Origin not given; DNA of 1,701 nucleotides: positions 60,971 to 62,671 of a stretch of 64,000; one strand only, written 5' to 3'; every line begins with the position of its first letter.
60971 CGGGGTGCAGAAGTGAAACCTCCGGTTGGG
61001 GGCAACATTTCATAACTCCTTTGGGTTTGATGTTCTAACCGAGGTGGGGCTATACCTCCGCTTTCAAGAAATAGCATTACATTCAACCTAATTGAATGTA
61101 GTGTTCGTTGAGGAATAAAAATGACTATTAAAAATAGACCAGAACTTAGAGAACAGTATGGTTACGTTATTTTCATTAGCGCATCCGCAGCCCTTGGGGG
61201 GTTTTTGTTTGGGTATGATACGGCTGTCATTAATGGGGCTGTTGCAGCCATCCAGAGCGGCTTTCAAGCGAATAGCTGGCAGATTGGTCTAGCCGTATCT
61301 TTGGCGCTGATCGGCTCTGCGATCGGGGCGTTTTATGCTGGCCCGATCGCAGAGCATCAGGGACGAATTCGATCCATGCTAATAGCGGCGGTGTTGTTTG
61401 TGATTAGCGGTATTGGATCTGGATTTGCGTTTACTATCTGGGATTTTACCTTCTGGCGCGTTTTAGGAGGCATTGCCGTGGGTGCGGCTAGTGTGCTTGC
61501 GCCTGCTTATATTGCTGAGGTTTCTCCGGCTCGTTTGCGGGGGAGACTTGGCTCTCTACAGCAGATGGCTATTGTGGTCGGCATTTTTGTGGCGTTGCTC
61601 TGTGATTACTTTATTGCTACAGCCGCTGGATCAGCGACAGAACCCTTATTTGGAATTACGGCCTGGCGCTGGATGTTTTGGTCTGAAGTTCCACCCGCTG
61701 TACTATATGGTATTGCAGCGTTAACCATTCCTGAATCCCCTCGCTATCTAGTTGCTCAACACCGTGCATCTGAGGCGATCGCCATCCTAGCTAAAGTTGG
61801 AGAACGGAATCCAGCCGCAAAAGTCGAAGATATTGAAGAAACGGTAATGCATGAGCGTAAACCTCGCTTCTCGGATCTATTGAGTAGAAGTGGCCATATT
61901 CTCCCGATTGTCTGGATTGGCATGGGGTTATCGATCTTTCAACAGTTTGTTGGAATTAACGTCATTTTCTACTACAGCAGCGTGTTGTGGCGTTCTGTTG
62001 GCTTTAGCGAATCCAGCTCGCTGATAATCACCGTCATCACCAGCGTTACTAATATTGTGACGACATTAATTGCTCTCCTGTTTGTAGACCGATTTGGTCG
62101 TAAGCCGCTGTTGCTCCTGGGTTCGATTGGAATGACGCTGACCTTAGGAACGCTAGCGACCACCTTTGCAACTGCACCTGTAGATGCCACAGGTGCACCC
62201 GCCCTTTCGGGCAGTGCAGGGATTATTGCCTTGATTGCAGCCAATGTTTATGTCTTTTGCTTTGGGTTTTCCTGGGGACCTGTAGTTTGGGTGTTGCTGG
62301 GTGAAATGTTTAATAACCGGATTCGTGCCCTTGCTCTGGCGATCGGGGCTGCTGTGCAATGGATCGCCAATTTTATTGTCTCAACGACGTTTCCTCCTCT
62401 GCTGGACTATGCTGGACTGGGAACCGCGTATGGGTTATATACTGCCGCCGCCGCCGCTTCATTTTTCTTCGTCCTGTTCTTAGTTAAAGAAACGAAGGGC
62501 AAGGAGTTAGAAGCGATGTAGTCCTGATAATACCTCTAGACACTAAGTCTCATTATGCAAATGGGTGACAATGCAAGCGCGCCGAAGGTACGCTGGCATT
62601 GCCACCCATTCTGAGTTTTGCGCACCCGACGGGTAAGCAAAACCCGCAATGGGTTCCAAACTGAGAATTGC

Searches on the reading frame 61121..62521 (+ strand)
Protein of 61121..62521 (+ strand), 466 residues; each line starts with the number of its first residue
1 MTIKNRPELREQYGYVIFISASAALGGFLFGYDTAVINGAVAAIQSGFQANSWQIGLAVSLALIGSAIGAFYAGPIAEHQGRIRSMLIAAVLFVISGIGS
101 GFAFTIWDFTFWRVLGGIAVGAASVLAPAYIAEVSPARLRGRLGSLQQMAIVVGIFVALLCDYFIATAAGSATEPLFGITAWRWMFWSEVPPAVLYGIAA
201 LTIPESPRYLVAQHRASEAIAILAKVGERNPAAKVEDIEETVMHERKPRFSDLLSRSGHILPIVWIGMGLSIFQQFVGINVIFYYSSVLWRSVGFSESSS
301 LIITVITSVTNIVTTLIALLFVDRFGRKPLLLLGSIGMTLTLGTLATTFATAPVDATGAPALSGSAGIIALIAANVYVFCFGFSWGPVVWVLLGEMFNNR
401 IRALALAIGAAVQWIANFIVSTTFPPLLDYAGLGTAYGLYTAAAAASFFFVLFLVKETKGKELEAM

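Call 5: search_protein_families(library=pfam, proteins=[window:61121-62521:+], max_evalue=0.01)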
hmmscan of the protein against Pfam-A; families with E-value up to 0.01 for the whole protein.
window:61121-62521:+ (466 aa): 2 families
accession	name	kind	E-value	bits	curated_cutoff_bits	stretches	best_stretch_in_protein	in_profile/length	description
PF00083.30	Sugar_tr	-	1.3e-114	384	22.3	1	22-466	4-448/452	Sugar (and other) transporter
PF07690.21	MFS_1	-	3.7e-29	102.2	33.4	1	24-378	2-319/347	Major Facilitator Superfamily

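Call 18: find_encoding_contigs(protein=window:61121-62521:+, flank=10000, max_places=4)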
Protein window:61121-62521:+ (466 aa): 5 contigs read that carry it; 4 places shown.
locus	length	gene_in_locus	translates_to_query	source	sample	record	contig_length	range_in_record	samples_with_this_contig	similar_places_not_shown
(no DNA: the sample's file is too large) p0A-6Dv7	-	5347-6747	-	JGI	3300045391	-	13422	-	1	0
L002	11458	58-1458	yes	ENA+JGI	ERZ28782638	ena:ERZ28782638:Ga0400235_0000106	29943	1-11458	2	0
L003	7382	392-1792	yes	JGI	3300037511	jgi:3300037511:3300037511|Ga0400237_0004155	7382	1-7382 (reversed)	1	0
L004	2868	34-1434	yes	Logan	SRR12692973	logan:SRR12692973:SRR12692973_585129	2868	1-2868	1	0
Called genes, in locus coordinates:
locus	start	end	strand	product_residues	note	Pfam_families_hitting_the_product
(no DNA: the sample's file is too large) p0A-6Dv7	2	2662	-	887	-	?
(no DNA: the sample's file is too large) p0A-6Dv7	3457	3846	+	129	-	-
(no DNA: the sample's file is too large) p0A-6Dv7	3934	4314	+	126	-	-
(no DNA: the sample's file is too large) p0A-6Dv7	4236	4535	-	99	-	-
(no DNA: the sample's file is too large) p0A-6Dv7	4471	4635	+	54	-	-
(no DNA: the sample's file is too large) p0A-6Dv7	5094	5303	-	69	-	-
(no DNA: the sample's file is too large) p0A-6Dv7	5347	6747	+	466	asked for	PF00083:Sugar_tr, PF07690:MFS_1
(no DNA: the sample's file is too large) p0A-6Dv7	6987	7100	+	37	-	-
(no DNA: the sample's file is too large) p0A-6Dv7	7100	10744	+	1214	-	PF24105:Beta-prop_CAF1B_HIR1, PF23381:Beta-prop_IFT122_1st, PF23393:Beta-prop_WDR90_POC16_2nd, PF23414:Beta-prop_EML_2, PF23609:Beta-prop_EIPR1, PF24782:WD40_MABP1-WDR62_2nd, PF24796:WDR55, PF24805:EIF3I, +178 more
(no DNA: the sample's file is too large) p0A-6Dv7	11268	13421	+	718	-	?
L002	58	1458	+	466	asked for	PF00083:Sugar_tr, PF07690:MFS_1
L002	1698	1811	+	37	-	-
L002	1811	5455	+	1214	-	PF24105:Beta-prop_CAF1B_HIR1, PF23381:Beta-prop_IFT122_1st, PF23393:Beta-prop_WDR90_POC16_2nd, PF23414:Beta-prop_EML_2, PF23609:Beta-prop_EIPR1, PF24782:WD40_MABP1-WDR62_2nd, PF24796:WDR55, PF24805:EIF3I, +178 more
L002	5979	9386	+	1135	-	PF13385:Laminin_G_3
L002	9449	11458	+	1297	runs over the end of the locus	-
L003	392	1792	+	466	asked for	PF00083:Sugar_tr, PF07690:MFS_1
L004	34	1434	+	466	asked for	PF00083:Sugar_tr, PF07690:MFS_1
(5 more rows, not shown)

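Call 76: list_cluster_members(proteins=[window:61121-62521:+, window:18478-20787:+, window:16512-17240:+, window:12915-13784:+, window:9863-10597:+, window:2577-5732:+, window:5729-8125:+, window:21178-23016:-, window:15127-16050:-, window:10765-11304:+])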
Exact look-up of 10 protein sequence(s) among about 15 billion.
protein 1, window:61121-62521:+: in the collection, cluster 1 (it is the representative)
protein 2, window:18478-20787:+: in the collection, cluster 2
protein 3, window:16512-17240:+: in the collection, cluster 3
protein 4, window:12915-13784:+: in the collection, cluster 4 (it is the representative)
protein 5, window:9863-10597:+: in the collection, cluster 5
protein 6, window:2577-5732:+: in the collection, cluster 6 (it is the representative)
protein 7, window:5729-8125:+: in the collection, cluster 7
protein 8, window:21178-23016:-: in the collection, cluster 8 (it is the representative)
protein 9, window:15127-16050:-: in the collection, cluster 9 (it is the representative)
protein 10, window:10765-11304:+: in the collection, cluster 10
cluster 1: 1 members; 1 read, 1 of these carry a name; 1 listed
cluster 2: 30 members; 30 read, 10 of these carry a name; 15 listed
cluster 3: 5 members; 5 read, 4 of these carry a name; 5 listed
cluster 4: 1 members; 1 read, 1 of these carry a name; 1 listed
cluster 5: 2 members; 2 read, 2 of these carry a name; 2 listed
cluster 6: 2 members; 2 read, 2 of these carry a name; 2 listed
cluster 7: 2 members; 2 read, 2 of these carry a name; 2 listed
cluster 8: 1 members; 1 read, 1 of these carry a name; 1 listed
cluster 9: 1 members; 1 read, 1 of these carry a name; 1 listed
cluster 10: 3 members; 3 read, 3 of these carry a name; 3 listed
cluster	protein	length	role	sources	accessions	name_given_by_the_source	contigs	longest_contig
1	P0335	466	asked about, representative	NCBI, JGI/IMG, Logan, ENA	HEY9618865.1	MAG TPA: sugar porter family MFS transporter [Crinalium sp.] | sugar porter (SP) family MFS transporter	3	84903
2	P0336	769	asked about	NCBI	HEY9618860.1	MAG TPA: nitric-oxide reductase large subunit [Crinalium sp.]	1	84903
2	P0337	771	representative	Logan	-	-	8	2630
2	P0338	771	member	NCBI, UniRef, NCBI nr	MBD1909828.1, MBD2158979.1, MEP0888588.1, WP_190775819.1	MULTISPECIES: nitric-oxide reductase large subunit [unclassified Leptolyngbya] | nitric-oxide reductase large subunit n=1 Tax=unclassified Leptolyngbya TaxID=2650499 ... | nitric-oxide reductase large subunit [Leptolyngbya sp. FACHB-8]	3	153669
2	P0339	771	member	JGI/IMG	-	nitric oxide reductase subunit B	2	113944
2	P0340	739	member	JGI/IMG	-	nitric oxide reductase subunit B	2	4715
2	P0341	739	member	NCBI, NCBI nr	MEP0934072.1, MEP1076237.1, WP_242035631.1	nitric-oxide reductase large subunit [Leptolyngbya sp. PL-A3] | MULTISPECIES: nitric-oxide reductase large subunit [unclassified Leptolyngbya]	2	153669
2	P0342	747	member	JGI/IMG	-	nitric oxide reductase subunit B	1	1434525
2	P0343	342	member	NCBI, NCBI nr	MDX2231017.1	MAG: hypothetical protein NW220_15360 [Leptolyngbyaceae cyanobacterium bins.349] | hypothetical protein [Leptolyngbyaceae cyanobacterium bins.349]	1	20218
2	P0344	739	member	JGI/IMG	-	nitric oxide reductase subunit B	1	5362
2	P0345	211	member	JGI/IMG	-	nitric oxide reductase subunit B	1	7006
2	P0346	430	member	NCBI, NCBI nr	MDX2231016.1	MAG: cbb3-type cytochrome c oxidase subunit I [Leptolyngbyaceae cyanobacterium bins.349] | cbb3-type cytochrome c oxidase subunit I [Leptolyngbyaceae cyanobacterium bins.349]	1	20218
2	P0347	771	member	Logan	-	-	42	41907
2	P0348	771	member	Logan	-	-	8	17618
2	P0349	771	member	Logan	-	-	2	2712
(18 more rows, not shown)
